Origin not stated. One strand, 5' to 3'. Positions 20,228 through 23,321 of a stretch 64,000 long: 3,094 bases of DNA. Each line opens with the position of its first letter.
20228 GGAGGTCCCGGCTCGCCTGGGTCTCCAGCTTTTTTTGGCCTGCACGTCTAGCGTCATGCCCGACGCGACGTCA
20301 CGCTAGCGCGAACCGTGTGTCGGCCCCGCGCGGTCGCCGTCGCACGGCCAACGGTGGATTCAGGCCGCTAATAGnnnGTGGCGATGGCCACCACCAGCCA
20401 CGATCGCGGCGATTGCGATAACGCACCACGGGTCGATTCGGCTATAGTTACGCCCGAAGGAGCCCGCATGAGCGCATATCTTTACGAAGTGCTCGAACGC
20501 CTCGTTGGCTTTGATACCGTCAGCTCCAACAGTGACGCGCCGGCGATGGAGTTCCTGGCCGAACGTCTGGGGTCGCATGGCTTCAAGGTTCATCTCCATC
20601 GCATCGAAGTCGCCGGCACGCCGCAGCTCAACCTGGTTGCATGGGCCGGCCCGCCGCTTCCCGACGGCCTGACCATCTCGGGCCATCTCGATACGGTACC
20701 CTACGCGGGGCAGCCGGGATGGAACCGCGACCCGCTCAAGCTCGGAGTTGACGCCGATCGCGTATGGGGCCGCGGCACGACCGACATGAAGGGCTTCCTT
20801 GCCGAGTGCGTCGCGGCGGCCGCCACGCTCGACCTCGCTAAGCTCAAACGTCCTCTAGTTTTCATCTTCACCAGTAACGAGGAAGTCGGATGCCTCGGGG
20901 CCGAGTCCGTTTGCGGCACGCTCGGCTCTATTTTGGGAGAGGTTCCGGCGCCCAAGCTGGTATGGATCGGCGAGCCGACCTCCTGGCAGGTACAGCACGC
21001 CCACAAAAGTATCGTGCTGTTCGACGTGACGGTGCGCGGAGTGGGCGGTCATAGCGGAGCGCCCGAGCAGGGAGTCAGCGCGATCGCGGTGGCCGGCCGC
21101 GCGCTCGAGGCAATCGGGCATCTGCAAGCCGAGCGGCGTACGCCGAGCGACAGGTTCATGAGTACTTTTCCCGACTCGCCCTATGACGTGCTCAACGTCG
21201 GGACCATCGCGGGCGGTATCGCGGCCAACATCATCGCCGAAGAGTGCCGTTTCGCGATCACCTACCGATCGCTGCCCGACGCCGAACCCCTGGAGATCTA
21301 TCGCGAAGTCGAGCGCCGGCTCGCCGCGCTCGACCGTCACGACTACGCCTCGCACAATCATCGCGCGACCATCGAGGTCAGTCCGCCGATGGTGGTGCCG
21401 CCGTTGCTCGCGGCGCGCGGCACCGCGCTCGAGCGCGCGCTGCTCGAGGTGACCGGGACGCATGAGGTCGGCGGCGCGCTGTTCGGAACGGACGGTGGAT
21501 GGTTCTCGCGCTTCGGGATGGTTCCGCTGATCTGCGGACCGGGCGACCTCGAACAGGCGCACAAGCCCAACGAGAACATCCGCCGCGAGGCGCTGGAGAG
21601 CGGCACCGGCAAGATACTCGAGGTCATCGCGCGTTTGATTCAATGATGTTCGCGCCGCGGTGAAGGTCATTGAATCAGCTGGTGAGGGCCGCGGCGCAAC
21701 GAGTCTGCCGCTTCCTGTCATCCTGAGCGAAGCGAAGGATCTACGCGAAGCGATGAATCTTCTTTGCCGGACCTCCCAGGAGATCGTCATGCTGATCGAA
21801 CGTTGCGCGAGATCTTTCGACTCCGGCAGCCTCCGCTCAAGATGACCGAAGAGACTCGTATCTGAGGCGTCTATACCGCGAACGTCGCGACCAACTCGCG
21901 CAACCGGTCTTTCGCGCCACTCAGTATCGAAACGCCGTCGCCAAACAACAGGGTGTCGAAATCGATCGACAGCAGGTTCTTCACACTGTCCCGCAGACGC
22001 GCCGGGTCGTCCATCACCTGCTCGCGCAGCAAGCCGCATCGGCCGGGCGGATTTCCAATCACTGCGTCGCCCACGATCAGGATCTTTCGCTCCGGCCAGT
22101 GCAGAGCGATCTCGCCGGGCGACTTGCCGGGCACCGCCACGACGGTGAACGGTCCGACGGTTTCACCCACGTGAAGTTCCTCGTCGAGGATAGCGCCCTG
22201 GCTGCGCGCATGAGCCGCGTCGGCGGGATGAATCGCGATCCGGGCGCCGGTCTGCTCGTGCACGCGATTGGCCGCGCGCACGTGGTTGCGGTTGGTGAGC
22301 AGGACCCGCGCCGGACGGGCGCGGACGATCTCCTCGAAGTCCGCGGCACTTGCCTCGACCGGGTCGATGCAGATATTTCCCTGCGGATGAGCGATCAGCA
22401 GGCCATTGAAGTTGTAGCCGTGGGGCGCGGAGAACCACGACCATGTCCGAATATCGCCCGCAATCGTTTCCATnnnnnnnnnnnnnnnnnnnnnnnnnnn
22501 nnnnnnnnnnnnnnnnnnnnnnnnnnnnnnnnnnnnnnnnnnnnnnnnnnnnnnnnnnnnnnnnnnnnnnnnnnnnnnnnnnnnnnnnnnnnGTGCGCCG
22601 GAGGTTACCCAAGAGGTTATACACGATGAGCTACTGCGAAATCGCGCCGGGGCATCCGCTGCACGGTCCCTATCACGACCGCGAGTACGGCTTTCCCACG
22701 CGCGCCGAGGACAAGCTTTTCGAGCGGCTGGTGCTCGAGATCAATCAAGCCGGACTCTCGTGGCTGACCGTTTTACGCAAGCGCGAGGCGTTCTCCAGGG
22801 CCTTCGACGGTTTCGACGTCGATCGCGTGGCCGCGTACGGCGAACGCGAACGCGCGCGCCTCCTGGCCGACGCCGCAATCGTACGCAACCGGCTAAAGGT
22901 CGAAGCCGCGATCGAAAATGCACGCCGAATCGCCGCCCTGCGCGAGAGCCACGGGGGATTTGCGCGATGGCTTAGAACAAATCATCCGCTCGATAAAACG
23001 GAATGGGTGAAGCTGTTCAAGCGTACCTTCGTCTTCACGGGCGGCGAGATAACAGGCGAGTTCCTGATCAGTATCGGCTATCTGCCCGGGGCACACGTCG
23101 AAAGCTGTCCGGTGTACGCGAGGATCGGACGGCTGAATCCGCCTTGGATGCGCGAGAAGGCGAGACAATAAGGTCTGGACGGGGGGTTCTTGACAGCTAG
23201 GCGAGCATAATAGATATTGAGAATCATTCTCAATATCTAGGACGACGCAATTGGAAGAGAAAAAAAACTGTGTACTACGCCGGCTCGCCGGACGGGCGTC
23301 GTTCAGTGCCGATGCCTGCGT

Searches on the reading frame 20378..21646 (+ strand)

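Call 6: search_protein_families(library=pfam, proteins=[window:20378-21646:+], max_evalue=0.01)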
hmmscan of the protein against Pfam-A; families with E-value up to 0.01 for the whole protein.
window:20378-21646:+ (422 aa): 3 families
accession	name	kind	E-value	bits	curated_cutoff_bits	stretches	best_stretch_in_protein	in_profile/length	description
PF01546.33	Peptidase_M20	-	3.8e-30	105.8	24.6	1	100-416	2-203/206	Peptidase family M20/M25/M40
PF07687.19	M20_dimer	-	9.3e-18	64.6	21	1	208-319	2-103/107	Peptidase dimerisation domain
PF04389.22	Peptidase_M28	-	5.7e-05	23.4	21.3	1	95-178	12-76/193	Peptidase family M28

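Call 7: search_protein_families(library=ncbifam, proteins=[window:20378-21646:+], max_evalue=0.01)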
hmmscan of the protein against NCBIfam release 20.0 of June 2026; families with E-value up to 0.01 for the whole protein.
window:20378-21646:+ (422 aa): 53 families (the best 25 are shown)
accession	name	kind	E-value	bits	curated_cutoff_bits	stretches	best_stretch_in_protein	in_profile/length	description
NF005710.0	PRK07522.1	subfamily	6.5e-88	295.5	412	1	35-419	10-387/391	acetylornithine deacetylase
TIGR01892.1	AcOrn-deacetyl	equivalog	3.1e-83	279.8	297.7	1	37-410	1-358/365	acetylornithine deacetylase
NF003474.0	PRK05111.1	equivalog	3.2e-57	194.2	460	1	41-419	14-379/383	acetylornithine deacetylase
TIGR01910.1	DapE-ArgE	subfamily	5.8e-53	180.4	217.6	1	37-407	2-368/373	ArgE/DapE family deacylase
TIGR01900.1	dapE-gram_pos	equivalog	1.2e-34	119.8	304.2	1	85-409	47-342/351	succinyl-diaminopimelate desuccinylase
NF006399.0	PRK08651.1-2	equivalog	1.5e-32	113.2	381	1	33-413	4-397/405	succinyl-diaminopimelate desuccinylase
NF005373.0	PRK06915.1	equivalog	4.6e-31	108.2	428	1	89-407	87-404/422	peptidase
NF006439.0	PRK08737.1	equivalog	3e-30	105.5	345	1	37-417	10-361/364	acetylornithine deacetylase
NF006365.0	PRK08588.1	subfamily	9.2e-30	104.2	289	1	37-406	11-366/383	succinyl-diaminopimelate desuccinylase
NF006400.0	PRK08651.1-3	equivalog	7.8e-28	97.4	374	1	31-419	8-405/410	succinyl-diaminopimelate desuccinylase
NF006370.0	PRK08596.1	equivalog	9e-28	97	412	1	33-418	17-417/425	acetylornithine deacetylase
NF009557.0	PRK13009.1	equivalog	1.5e-26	93.4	284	1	36-410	6-364/377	succinyl-diaminopimelate desuccinylase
NF009555.0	PRK13004.1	equivalog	1e-24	87.1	321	1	85-252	60-223/399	YgeY family selenium metabolism-linked hydrolase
NF005306.0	PRK06837.1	subfamily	8e-23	80.9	376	1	97-410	99-411/427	ArgE/DapE family deacylase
NF009558.0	PRK13013.1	equivalog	2.2e-21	76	428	1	55-408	40-411/429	acetylornithine deacetylase/succinyl-diaminopimelate desuccinylase family protein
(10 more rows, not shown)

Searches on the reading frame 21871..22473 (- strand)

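Call 9: search_protein_families(library=pfam, proteins=[window:21871-22473:-], max_evalue=0.01)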
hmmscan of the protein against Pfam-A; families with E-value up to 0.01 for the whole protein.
window:21871-22473:- (200 aa): 2 families
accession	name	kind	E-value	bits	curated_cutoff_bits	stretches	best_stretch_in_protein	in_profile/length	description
PF14597.12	Lactamase_B_5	-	1.4e-26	93.6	28.4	1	7-197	8-198/199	Metallo-beta-lactamase superfamily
PF00753.33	Lactamase_B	-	6.4e-07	29.9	22.7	1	64-178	78-195/196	Metallo-beta-lactamase superfamily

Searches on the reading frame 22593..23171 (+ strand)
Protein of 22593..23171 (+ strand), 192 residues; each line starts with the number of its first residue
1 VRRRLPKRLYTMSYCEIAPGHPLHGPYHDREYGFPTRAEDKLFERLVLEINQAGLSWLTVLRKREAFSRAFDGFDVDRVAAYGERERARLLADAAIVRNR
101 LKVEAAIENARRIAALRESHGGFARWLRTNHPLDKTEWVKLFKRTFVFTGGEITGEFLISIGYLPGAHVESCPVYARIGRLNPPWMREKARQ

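Call 9: search_protein_families(library=pfam, proteins=[window:22593-23171:+], max_evalue=0.01)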
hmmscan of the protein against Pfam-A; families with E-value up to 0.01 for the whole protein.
window:22593-23171:+ (192 aa): 1 family
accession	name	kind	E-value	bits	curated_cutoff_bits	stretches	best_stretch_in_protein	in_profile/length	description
PF03352.18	Adenine_glyco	-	1.8e-38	132.6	25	1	21-129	5-113/177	Methyladenine glycosylase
